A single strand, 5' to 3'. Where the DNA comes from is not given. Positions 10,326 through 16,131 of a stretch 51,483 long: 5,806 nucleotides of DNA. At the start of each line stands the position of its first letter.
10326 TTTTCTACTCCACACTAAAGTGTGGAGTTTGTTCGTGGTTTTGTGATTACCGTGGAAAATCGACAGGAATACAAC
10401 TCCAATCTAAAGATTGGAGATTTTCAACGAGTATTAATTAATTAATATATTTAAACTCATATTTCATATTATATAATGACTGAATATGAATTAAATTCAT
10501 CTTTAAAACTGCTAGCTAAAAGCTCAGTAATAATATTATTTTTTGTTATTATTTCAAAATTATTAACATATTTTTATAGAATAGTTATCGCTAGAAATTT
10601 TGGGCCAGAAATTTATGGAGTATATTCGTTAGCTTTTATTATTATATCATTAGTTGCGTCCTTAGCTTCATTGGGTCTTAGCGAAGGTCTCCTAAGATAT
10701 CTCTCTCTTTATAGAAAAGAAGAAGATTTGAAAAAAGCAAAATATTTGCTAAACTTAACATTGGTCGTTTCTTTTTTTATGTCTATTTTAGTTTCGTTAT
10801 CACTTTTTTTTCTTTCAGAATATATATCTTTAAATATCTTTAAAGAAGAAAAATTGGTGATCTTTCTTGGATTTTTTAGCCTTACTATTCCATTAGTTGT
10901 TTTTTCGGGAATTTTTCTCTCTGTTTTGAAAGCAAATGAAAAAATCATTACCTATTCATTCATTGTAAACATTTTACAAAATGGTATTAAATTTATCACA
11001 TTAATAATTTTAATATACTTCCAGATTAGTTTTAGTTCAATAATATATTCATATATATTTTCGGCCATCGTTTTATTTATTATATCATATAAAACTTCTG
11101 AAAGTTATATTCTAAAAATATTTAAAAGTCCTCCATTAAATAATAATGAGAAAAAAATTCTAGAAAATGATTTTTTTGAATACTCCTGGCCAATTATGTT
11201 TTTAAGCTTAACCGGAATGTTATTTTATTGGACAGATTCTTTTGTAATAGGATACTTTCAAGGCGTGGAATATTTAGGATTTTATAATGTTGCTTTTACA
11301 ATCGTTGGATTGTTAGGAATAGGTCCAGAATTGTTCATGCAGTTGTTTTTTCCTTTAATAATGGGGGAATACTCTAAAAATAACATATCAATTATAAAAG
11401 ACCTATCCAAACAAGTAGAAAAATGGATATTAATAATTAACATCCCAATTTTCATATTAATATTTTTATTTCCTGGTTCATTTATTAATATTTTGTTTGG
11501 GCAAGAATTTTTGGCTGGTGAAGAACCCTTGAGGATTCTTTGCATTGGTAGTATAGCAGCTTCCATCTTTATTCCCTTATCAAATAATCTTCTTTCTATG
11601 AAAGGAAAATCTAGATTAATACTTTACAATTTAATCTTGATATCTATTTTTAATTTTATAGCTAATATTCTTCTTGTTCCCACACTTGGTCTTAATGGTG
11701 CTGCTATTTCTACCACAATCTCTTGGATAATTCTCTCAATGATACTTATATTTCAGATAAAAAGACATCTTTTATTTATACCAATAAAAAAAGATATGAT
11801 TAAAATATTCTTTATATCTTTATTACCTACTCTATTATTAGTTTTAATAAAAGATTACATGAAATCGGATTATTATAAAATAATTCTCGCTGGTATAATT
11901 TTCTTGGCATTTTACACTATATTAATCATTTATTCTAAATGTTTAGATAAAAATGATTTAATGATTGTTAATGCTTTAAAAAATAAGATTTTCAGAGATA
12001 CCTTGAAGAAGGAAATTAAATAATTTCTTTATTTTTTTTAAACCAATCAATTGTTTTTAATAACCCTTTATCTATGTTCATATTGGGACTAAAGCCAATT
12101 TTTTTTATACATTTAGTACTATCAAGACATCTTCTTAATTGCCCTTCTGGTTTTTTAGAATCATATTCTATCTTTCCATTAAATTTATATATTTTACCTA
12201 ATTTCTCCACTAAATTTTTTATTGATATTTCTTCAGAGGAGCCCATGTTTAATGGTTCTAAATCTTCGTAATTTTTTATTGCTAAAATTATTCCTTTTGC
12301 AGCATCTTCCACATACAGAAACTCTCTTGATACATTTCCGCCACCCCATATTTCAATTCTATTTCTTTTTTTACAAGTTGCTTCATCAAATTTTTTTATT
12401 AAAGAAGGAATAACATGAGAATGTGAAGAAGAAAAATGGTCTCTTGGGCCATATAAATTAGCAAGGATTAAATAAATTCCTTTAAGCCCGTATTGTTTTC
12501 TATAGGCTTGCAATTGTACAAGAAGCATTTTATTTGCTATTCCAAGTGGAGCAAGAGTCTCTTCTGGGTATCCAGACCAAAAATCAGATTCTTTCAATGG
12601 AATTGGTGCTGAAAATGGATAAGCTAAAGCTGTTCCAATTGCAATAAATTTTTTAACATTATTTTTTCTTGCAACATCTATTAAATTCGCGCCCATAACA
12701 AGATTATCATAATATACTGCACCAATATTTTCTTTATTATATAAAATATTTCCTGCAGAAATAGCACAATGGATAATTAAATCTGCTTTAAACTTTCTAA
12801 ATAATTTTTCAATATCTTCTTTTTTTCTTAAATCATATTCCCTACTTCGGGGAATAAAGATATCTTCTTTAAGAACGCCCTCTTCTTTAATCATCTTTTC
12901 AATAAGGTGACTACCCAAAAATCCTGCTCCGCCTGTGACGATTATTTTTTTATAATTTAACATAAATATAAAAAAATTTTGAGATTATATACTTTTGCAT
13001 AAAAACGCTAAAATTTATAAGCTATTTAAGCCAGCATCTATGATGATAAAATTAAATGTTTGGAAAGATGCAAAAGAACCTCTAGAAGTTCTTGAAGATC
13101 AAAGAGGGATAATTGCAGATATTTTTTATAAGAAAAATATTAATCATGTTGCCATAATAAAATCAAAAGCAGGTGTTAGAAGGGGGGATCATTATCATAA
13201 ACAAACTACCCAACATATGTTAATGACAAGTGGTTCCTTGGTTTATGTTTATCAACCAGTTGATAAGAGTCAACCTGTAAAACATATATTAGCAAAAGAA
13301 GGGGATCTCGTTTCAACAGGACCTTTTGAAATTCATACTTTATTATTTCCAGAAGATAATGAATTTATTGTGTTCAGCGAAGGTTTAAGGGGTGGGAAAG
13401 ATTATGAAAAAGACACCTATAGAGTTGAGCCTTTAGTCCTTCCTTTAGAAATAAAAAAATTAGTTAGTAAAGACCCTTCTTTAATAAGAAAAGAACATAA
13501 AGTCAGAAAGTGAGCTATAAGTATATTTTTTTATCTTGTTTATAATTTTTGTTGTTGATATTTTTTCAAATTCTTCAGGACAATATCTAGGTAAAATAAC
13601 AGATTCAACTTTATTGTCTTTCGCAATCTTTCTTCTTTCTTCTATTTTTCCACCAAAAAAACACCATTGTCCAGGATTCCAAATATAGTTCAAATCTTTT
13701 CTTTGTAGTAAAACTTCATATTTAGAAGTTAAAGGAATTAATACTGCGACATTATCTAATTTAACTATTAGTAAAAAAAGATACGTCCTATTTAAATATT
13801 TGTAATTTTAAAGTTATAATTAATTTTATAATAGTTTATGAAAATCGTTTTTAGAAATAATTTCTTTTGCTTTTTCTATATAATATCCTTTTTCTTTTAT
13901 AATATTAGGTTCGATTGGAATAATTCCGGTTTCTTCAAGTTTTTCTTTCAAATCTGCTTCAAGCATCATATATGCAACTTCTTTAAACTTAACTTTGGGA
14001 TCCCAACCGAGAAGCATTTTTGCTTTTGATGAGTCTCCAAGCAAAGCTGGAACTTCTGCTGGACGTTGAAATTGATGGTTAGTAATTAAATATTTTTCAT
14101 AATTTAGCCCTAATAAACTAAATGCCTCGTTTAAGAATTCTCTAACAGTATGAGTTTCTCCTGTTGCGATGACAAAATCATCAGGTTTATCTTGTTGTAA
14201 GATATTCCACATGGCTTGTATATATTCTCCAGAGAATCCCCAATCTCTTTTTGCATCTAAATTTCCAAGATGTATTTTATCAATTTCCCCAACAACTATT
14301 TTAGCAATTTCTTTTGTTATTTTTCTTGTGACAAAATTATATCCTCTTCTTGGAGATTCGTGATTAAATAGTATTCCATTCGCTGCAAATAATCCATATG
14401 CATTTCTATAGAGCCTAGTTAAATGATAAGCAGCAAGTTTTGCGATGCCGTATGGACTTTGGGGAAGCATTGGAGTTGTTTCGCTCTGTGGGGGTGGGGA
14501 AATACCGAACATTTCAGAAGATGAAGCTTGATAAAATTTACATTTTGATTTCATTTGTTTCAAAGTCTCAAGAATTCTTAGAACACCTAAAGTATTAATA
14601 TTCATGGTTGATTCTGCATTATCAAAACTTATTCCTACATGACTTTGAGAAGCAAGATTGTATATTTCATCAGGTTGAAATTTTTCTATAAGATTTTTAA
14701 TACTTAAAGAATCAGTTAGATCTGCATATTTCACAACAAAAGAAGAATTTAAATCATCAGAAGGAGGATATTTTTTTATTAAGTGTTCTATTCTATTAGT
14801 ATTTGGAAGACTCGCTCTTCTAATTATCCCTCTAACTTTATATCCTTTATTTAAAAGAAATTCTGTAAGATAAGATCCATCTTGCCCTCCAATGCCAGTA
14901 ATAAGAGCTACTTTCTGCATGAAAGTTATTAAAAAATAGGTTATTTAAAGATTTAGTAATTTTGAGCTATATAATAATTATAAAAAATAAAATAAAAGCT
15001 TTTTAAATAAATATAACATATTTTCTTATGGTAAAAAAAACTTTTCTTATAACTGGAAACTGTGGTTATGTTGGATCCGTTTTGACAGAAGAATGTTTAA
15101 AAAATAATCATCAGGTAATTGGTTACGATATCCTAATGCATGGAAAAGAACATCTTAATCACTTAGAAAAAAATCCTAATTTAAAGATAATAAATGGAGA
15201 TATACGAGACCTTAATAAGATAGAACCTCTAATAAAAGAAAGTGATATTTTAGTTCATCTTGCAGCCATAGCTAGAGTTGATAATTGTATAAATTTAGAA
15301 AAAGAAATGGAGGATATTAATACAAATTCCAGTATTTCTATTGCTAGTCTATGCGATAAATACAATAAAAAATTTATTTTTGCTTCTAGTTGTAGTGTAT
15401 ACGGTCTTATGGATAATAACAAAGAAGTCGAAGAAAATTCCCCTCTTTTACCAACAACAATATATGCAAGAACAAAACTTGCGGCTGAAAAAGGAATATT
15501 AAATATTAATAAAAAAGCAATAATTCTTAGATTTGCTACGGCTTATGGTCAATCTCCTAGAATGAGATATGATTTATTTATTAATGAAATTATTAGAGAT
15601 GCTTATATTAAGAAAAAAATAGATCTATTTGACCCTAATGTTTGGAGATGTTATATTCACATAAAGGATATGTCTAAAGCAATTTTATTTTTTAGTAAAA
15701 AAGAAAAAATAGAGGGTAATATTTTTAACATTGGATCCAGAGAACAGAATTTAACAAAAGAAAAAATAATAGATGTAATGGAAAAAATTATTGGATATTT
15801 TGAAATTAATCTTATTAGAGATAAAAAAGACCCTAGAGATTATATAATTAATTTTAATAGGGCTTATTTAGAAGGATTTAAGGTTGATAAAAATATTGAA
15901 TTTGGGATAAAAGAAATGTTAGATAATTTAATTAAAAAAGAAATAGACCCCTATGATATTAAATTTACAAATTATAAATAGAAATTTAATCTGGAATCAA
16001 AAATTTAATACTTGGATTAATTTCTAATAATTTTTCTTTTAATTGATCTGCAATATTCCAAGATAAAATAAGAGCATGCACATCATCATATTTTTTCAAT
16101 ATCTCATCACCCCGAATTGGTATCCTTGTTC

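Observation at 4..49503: Nine copies of a modular GC-rich nested-hairpin repeat superfamily with shared termini, a shared linker and covarying stems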

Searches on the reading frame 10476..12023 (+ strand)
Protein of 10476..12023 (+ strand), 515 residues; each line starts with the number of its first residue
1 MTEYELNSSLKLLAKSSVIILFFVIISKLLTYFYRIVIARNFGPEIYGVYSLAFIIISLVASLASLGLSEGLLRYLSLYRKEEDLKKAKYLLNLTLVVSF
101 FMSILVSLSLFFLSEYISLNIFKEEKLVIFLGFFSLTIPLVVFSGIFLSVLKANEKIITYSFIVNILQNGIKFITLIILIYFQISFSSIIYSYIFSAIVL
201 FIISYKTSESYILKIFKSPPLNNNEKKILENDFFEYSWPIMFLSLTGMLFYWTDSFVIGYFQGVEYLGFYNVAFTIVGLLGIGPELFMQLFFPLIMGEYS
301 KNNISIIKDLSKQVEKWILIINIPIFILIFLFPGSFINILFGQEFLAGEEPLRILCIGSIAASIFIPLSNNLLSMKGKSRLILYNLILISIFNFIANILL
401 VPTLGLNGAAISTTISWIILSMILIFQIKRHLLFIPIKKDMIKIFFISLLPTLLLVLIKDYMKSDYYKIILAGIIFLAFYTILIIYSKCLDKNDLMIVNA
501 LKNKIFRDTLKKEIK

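Call 16: search_protein_families(library=pfam, proteins=[window:10476-12023:+])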
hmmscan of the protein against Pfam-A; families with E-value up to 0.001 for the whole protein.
window:10476-12023:+ (515 aa): 3 families
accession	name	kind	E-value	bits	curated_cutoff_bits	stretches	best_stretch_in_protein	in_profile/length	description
PF13440.11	Polysacc_synt_3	-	2e-19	70.4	23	1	37-346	1-289/293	Polysaccharide biosynthesis protein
PF01943.22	Polysacc_synt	-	2.8e-18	66.8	28.2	1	14-281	2-255/274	Polysaccharide biosynthesis protein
PF03023.19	MurJ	-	5e-05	22.5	27.4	1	287-463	253-437/451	Lipid II flippase MurJ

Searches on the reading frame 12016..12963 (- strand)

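Call 44: search_protein_families(library=pfam, proteins=[window:12016-12963:-], max_evalue=0.00001)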
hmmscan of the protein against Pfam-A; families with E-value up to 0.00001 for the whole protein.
window:12016-12963:- (315 aa): 5 families
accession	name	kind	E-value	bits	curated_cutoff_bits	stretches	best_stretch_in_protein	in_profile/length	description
PF01370.27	Epimerase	-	7.1e-47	160.3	20.9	1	7-236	1-232/240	NAD dependent epimerase/dehydratase family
PF16363.11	GDP_Man_Dehyd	-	2.3e-19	70.5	27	1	8-301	1-329/332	GDP-mannose 4,6 dehydratase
PF02719.21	Polysacc_synt_2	-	7.9e-09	35.6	20.2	0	44-112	62-129/293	Polysaccharide biosynthesis protein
PF01073.25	3Beta_HSD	-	2.1e-08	34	22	0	8-72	1-58/280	3-beta hydroxysteroid dehydrogenase/isomerase family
PF04321.23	RmlD_sub_bind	-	1.2e-06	28.2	27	1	6-68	2-60/287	RmlD substrate binding domain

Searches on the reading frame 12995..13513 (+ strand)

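Call 44: search_protein_families(library=pfam, proteins=[window:12995-13513:+], max_evalue=0.00001)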
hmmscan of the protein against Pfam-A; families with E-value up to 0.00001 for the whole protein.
window:12995-13513:+ (172 aa): 1 family
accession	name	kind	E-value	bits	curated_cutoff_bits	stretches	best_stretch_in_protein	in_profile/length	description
PF14667.12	Polysacc_synt_C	-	1.4e-07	32.1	28.7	1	34-114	2-83/111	Polysaccharide biosynthesis C-terminal domain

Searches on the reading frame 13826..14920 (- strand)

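Call 45: search_protein_families(library=pfam, proteins=[window:13826-14920:-], max_evalue=0.00001)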
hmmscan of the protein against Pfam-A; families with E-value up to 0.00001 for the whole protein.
window:13826-14920:- (364 aa): 4 families
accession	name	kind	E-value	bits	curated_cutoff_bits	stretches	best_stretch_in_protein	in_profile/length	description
PF16363.11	GDP_Man_Dehyd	-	1.3e-119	400.1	27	1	6-319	1-332/332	GDP-mannose 4,6 dehydratase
PF01370.27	Epimerase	-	4.8e-62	209.9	20.9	1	5-252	1-240/240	NAD dependent epimerase/dehydratase family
PF04321.23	RmlD_sub_bind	-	8.4e-08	32.1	27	1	6-167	4-135/287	RmlD substrate binding domain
PF02719.21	Polysacc_synt_2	-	1.7e-06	27.9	20.2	1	6-124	2-119/293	Polysaccharide biosynthesis protein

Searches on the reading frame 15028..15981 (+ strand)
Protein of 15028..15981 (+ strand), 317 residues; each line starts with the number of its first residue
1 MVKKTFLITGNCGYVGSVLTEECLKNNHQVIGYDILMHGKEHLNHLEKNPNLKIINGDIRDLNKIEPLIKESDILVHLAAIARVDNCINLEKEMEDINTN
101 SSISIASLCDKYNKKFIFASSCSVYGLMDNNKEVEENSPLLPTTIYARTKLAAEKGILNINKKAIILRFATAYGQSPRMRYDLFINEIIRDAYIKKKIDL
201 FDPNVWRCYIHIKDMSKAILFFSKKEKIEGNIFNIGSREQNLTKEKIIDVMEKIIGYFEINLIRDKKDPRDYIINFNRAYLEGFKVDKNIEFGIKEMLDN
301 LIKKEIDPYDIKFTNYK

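Call 45: search_protein_families(library=pfam, proteins=[window:15028-15981:+], max_evalue=0.00001)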
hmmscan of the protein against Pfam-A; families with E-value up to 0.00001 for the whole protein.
window:15028-15981:+ (317 aa): 7 families
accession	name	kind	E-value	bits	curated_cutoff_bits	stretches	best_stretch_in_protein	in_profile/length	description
PF01370.27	Epimerase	-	4.3e-39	134.8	20.9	1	7-236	2-240/240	NAD dependent epimerase/dehydratase family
PF16363.11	GDP_Man_Dehyd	-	4e-27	96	27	1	7-280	1-297/332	GDP-mannose 4,6 dehydratase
PF04321.23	RmlD_sub_bind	-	1.2e-22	80.8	27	1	6-178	3-157/287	RmlD substrate binding domain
PF01073.25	3Beta_HSD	-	1.2e-16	61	22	1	7-164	1-164/280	3-beta hydroxysteroid dehydrogenase/isomerase family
PF07993.18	NAD_binding_4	-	1.9e-09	37.5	20.1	1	8-174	1-209/258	Male sterility protein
PF02719.21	Polysacc_synt_2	-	7.8e-08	32.3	20.2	1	7-258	2-247/293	Polysaccharide biosynthesis protein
PF13460.12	NAD_binding_10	-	5.4e-07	30.1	27.2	1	13-160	4-134/184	NAD(P)H-binding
